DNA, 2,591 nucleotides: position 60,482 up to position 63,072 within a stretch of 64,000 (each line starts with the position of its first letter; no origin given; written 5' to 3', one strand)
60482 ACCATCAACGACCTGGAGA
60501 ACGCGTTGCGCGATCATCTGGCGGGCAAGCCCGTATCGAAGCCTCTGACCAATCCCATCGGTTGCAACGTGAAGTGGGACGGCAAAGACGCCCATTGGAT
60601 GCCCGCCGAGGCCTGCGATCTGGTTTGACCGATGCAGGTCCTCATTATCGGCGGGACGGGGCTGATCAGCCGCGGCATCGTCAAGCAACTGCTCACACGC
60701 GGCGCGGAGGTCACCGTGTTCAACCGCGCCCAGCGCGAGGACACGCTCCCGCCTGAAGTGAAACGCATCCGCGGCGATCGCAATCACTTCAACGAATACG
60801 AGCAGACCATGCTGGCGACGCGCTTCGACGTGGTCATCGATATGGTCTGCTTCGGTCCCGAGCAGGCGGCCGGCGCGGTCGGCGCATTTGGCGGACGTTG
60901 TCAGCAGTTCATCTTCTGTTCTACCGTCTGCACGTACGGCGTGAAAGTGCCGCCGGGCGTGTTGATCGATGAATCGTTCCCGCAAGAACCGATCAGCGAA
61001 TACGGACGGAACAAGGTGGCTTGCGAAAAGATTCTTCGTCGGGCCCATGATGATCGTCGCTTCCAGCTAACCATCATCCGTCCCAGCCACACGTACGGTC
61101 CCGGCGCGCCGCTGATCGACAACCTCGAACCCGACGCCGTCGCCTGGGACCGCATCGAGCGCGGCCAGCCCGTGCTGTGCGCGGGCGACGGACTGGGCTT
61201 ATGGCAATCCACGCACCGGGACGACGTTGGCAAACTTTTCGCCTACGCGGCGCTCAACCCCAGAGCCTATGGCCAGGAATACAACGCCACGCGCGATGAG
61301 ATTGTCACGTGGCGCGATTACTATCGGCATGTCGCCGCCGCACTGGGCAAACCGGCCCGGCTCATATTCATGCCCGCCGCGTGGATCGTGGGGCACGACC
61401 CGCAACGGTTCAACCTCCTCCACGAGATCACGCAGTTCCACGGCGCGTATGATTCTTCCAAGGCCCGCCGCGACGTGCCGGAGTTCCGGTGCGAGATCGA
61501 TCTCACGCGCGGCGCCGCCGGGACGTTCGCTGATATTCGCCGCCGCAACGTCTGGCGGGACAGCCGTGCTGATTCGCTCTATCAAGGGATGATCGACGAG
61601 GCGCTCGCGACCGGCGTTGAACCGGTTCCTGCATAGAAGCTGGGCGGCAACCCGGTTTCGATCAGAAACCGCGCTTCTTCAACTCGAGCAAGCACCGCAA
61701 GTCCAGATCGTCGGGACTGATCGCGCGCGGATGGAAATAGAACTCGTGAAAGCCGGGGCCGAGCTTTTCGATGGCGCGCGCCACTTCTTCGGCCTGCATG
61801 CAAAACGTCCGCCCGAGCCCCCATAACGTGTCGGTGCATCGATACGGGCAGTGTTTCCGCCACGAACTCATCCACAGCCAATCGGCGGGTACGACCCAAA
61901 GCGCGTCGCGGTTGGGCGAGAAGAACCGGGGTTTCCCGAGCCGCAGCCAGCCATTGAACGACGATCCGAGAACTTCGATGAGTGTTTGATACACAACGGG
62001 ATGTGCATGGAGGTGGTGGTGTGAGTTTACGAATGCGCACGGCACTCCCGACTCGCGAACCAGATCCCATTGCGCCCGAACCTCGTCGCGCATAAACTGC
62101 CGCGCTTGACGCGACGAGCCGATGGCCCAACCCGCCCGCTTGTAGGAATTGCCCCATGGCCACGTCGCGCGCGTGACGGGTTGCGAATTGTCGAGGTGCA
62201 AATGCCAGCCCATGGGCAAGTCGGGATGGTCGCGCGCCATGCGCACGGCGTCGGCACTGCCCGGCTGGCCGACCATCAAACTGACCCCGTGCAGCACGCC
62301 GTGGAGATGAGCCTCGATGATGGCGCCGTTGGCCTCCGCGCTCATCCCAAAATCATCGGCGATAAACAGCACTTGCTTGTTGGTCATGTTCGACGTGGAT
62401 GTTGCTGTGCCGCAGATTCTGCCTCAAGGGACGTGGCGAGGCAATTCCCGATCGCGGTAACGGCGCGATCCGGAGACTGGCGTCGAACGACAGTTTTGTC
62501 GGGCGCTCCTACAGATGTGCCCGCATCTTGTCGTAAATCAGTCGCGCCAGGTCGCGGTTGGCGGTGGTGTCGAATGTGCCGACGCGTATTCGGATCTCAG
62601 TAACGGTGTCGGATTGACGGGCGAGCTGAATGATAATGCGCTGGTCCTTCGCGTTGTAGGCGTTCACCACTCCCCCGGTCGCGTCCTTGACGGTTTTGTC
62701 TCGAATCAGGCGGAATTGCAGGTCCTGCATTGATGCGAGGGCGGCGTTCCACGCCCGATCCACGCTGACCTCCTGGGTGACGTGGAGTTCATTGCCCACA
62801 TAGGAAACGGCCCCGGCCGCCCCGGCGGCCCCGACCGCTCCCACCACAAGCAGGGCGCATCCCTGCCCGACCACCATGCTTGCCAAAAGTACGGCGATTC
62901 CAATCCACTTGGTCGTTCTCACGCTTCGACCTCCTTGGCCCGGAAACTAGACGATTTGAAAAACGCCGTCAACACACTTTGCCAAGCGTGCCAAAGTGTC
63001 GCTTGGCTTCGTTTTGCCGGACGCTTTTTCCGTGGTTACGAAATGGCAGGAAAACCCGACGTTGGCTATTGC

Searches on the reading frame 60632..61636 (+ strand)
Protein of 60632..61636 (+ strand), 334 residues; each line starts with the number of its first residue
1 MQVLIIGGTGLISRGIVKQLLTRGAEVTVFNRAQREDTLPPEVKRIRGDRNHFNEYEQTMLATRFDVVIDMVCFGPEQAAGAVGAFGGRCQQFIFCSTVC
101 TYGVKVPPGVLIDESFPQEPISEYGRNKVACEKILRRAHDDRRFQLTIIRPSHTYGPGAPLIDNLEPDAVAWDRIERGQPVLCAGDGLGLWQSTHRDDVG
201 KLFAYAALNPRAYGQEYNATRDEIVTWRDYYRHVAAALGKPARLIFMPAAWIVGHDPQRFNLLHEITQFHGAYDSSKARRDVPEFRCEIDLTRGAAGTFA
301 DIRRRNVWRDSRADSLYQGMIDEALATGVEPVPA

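Call 40: search_protein_families(library=pfam, proteins=[window:60632-61636:+], max_evalue=0.0001)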
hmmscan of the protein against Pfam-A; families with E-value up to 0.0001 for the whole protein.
window:60632-61636:+ (334 aa): 5 families
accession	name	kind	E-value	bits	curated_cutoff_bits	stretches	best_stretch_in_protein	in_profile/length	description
PF01370.27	Epimerase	-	1.8e-24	87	20.9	2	90-218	107-238/240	NAD dependent epimerase/dehydratase family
PF16363.11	GDP_Man_Dehyd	-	6.3e-07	29.6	27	0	90-158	121-187/332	GDP-mannose 4,6 dehydratase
PF07993.18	NAD_binding_4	-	9.9e-06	25.3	20.1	0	121-156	174-209/258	Male sterility protein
PF13460.12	NAD_binding_10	-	1.2e-05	25.7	27.2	1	7-154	1-146/184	NAD(P)H-binding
PF04321.23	RmlD_sub_bind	-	1.9e-05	24.3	27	0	1-70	1-57/287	RmlD substrate binding domain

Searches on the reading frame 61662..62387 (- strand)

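Call 77: search_protein_families(library=pfam, proteins=[window:61662-62387:-], max_evalue=5)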
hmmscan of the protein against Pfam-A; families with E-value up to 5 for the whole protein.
window:61662-62387:- (241 aa): 1 family
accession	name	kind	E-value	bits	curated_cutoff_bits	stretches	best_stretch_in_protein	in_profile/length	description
PF04794.17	YdjC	-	2.7e-35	122.9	29.7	1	7-222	3-229/266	YdjC-like protein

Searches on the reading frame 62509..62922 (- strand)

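Call 77: search_protein_families(library=pfam, proteins=[window:62509-62922:-], max_evalue=5)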
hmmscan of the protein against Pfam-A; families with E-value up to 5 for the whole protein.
window:62509-62922:- (137 aa): 3 families
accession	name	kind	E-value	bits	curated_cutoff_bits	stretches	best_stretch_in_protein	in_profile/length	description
PF12092.13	DUF3568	-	1.6e-16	61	23.2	1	11-129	7-121/124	Protein of unknown function (DUF3568)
PF21130.3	YgfZ_barrel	-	0.078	13.5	27.2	1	81-114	32-65/68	YgfZ, beta-barrel domain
PF06522.17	B12D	-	0.27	11.1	21.5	1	27-61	10-43/54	NADH-ubiquinone reductase complex 1 MLRQ subunit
